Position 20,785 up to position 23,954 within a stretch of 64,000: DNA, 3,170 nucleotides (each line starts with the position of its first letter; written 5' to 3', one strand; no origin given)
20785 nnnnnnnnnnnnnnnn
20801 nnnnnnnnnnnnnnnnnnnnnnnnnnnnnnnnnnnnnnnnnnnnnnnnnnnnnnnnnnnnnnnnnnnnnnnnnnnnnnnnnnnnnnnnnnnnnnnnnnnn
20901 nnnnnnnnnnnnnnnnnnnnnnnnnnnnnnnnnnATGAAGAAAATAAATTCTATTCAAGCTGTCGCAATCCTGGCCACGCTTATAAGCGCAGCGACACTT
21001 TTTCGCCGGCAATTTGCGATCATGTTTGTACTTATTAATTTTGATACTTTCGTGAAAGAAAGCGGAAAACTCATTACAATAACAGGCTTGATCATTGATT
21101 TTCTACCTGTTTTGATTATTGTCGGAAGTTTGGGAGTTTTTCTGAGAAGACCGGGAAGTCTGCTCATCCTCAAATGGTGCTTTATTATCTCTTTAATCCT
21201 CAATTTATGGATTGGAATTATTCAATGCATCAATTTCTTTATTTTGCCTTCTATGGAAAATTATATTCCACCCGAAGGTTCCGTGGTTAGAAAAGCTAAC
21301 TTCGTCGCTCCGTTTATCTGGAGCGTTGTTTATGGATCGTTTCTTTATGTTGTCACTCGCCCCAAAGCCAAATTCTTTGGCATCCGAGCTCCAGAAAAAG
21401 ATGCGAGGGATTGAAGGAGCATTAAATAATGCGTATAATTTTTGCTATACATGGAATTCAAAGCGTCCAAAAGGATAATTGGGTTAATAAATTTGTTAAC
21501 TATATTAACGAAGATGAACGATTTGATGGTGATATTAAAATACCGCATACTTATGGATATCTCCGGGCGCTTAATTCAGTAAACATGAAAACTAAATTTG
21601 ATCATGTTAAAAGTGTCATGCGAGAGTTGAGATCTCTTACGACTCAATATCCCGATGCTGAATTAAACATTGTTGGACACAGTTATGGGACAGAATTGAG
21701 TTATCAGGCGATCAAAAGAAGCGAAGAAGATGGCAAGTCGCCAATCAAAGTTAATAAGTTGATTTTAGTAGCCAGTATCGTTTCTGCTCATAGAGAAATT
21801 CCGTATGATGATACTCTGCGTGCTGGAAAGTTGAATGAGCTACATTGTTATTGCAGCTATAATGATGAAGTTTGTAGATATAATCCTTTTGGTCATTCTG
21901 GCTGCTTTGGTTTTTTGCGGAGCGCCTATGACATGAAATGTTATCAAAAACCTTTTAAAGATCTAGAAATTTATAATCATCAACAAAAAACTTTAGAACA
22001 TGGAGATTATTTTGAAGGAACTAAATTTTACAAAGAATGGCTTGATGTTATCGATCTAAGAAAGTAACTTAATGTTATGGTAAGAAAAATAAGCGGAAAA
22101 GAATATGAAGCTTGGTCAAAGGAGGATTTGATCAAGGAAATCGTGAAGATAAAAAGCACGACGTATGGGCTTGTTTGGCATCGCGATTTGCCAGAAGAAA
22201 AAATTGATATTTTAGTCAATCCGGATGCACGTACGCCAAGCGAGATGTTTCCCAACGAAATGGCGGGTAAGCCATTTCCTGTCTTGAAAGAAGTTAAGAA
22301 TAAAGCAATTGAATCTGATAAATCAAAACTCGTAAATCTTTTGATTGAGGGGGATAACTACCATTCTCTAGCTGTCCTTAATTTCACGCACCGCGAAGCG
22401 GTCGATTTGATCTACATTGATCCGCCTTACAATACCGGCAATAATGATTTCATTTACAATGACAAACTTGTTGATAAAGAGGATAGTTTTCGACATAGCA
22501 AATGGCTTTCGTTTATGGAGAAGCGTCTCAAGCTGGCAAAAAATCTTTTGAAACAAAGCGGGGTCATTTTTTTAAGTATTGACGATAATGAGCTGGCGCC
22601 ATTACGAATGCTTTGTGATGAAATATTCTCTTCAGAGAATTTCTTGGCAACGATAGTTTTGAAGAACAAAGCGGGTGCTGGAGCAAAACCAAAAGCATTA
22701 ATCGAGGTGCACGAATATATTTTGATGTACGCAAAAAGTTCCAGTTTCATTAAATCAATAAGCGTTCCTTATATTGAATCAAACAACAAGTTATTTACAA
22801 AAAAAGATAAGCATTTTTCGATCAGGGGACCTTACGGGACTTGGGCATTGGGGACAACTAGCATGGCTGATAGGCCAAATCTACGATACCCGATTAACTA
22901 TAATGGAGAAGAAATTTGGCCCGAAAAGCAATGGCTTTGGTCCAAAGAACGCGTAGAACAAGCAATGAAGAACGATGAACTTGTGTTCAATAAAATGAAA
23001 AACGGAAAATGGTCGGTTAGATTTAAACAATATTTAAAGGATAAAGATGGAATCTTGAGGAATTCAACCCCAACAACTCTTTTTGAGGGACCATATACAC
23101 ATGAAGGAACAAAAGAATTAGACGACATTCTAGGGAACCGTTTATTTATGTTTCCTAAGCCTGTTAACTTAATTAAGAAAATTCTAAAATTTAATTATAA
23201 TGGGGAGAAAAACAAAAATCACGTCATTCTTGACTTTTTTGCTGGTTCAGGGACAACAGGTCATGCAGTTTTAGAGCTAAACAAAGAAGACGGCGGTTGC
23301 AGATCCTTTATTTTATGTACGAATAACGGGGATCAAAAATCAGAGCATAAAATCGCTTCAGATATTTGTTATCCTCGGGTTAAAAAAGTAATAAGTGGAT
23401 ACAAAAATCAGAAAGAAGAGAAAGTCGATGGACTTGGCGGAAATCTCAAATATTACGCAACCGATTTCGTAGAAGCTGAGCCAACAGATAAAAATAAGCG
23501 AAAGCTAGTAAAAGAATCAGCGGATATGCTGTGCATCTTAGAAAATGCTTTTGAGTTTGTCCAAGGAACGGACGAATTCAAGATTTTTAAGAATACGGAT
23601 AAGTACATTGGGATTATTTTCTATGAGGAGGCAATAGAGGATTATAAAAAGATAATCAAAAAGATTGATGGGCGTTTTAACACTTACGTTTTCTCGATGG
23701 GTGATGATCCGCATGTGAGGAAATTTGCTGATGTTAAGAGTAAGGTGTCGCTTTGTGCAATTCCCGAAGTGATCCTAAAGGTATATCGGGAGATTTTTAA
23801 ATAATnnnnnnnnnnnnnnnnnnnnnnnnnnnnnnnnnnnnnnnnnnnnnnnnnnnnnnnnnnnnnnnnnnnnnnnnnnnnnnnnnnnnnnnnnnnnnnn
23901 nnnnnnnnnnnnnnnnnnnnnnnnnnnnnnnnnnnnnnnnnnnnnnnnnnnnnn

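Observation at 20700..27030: Low-GC five-gene operon: TM protein, minimal lipase-like hydrolase, Type III R-M Mod and Res, Shedu-like nuclease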

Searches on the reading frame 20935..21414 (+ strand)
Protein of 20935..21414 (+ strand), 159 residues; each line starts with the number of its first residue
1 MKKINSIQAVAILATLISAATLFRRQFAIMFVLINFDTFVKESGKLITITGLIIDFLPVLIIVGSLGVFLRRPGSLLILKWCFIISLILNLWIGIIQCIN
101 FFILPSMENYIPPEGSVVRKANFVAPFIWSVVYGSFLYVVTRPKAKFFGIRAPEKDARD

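Call 3: search_protein_families(library=pfam, proteins=[window:20935-21414:+], max_evalue=0.01)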
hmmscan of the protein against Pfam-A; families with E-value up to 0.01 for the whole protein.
window:20935-21414:+ (159 aa): 0 families

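Call 4: search_protein_families(library=padloc, proteins=[window:20935-21414:+], max_evalue=0.01)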
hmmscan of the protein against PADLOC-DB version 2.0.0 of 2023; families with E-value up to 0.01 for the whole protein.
window:20935-21414:+ (159 aa): 0 families

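Call 7: search_protein_families(library=ncbifam, proteins=[window:20935-21414:+], max_evalue=0.01)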
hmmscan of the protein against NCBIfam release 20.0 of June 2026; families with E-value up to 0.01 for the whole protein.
window:20935-21414:+ (159 aa): 0 families

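Call 40: search_protein_representatives(protein=window:20935-21414:+)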
Query: 159 residues. Proteins with E-value up to 0.001 (for the whole library): 5; up to 1e-10: 2; up to 1e-30: 1. The best 5 are listed.
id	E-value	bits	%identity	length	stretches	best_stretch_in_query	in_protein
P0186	3.4e-96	335.9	100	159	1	1-159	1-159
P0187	6.7e-19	84.8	34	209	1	2-146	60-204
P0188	2.2e-08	50.6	24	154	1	17-152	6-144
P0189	1.2e-04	38.5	38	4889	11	41-80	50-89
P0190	4.7e-04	36.5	35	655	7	95-128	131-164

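Call 69: search_protein_families(library=phrogs, proteins=[window:20935-21414:+], max_evalue=0.001)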
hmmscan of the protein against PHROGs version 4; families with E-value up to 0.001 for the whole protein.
window:20935-21414:+ (159 aa): 0 families

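Call 89: list_cluster_members(proteins=[P0187, P0188, P0064, P0063, P0042, P0191, P0067])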
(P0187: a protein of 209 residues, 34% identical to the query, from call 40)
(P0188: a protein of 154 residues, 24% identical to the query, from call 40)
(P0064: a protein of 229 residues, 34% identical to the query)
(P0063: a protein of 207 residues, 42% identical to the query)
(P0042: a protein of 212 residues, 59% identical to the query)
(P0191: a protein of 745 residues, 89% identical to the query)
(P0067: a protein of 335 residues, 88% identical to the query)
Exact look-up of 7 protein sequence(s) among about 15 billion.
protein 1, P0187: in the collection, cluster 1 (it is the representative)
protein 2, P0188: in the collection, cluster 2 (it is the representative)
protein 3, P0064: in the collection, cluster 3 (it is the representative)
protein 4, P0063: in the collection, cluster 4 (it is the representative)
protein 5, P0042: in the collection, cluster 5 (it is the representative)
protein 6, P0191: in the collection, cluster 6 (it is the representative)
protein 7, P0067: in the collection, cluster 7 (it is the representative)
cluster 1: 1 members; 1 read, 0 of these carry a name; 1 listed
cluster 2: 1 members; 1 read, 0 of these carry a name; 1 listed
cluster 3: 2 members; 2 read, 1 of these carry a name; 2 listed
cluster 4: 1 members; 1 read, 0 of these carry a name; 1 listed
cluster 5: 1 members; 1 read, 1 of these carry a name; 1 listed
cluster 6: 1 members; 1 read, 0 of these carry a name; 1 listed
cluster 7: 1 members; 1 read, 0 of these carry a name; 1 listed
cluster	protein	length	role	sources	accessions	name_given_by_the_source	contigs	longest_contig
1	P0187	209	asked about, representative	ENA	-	-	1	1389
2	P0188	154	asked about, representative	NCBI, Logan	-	-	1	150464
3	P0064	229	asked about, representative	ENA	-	-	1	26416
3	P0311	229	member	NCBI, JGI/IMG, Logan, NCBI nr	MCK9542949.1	MAG: alpha/beta hydrolase [Novosphingobium sp.] | alpha/beta hydrolase [Novosphingobium sp.]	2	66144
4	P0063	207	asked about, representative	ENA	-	-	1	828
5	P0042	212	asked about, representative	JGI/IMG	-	pimeloyl-ACP methyl ester carboxylesterase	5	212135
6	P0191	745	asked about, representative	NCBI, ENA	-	-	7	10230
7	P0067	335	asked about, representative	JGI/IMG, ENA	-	-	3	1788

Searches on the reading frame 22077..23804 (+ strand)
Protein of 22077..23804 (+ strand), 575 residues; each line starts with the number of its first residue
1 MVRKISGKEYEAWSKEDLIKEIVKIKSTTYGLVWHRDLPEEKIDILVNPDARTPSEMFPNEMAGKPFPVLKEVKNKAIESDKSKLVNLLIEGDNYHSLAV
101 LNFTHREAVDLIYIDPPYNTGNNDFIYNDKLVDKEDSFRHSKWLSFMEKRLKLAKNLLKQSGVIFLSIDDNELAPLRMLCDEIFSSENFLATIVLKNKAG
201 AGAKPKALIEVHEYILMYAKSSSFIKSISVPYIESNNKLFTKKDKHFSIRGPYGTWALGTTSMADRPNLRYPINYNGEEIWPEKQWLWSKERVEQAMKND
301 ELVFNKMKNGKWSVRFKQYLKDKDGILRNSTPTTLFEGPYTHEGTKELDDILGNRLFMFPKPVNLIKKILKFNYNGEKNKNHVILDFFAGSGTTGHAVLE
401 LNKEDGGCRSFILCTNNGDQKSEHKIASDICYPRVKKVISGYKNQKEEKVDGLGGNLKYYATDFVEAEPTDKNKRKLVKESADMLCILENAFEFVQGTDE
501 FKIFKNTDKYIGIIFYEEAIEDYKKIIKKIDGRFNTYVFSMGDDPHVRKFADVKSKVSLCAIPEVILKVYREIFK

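Call 3: search_protein_families(library=pfam, proteins=[window:22077-23804:+], max_evalue=0.01)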
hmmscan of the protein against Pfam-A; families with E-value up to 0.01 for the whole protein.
window:22077-23804:+ (575 aa): 4 families
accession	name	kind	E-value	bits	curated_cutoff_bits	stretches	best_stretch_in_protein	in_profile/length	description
PF01555.25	N6_N4_Mtase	-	2.6e-35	122.8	26.7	1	109-411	1-206/221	DNA methylase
PF02086.21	MethyltransfD12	-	4.1e-05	23.9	22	1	73-145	143-215/253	D12 class N6 adenine-specific DNA methyltransferase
PF03602.21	Cons_hypoth95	-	5.7e-05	23.3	24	0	101-123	105-128/182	Conserved hypothetical protein 95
PF11727.13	ISG65-75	-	0.0076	16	25.1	0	468-533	20-86/281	Invariant surface glycoprotein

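Call 4: search_protein_families(library=padloc, proteins=[window:22077-23804:+], max_evalue=0.01)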
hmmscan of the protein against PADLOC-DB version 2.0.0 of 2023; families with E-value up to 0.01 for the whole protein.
window:22077-23804:+ (575 aa): 32 families (the best 25 are shown)
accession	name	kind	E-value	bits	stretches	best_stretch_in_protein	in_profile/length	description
PDLC03642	MTase_III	-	2.2e-91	305.2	1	60-494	56-460/528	Type III methyltransferase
PDLC03634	MTase_III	-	4.2e-86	288.2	2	139-422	169-450/621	Type III methyltransferase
PDLC03641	MTase_III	-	3.9e-81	271.5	2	135-438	176-467/657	Type III methyltransferase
PDLC03644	MTase_III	-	2e-79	265.8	1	64-461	18-420/542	Type III methyltransferase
PDLC03640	MTase_III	-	8.7e-67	223.9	2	65-247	19-226/654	Type III methyltransferase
PDLC03639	MTase_III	-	2e-64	216.1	2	85-280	86-275/639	Type III methyltransferase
PDLC03637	MTase_III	-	3.1e-51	172.6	1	84-414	119-451/513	Type III methyltransferase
PDLC03635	MTase_III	-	7.1e-48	161.8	2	71-244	206-374/708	Type III methyltransferase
PDLC03645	MTase_III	-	3.3e-47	159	2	74-223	127-278/709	Type III methyltransferase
PDLC03638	MTase_III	-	4.4e-42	142.4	1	83-462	377-712/816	Type III methyltransferase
PDLC03636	MTase_III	-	1.3e-41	141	1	83-441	43-411/575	Type III methyltransferase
PDLC03278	MTase_II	-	2.8e-41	140.2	2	98-227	10-128/390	Type II methyltransferase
PDLC03646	MTase_III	-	1.9e-40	136.6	2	78-230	463-605/1057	Type III methyltransferase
PDLC03354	MTase_II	-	2.6e-28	97.2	1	71-404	40-364/425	Type II methyltransferase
PDLC03643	MTase_III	-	3.6e-25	87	1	147-414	1-264/465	Type III methyltransferase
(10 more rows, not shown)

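Call 7: search_protein_families(library=ncbifam, proteins=[window:22077-23804:+], max_evalue=0.01)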
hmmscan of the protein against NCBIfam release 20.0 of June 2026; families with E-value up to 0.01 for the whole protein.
window:22077-23804:+ (575 aa): 4 families
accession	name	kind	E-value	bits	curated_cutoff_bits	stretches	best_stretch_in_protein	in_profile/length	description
NF008572.0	PRK11524.1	equivalog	1.8e-11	43.7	292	1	88-221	16-136/294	adenine-specific DNA-methyltransferase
NF050803.1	DnaMtaseCcrMCaul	equivalog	1.7e-06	27.2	830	0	90-165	7-86/350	adenine-specific DNA-methyltransferase CcrM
TIGR00095.1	TIGR00095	equivalog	0.00022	20.9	117.5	0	104-128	119-144/194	16S rRNA (guanine(966)-N(2))-methyltransferase RsmD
NF010253.0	PRK13699.1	subfamily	0.0016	18.1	244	0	352-401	139-184/226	DNA methyltransferase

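Call 83: search_solved_structures(query=window:22077-23804:+, max_evalue=0.001)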
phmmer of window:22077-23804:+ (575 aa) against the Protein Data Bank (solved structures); distinct sequences matched with E-value up to 0.001: 4.
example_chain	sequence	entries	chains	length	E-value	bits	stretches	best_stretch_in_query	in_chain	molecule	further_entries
6k0w_B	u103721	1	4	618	2.6e-52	181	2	135-437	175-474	Adenine specific DNA methyltransferase (Mod)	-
7dsu_A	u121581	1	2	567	7.6e-48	166.3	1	69-461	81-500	Mbo45V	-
4zcf_A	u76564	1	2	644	1.2e-33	119.4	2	69-224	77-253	Restriction endonuclease EcoP15I, modification subunit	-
1g60_A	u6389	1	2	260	2.6e-05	25.9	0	357-409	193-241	Adenine-specific Methyltransferase MboIIA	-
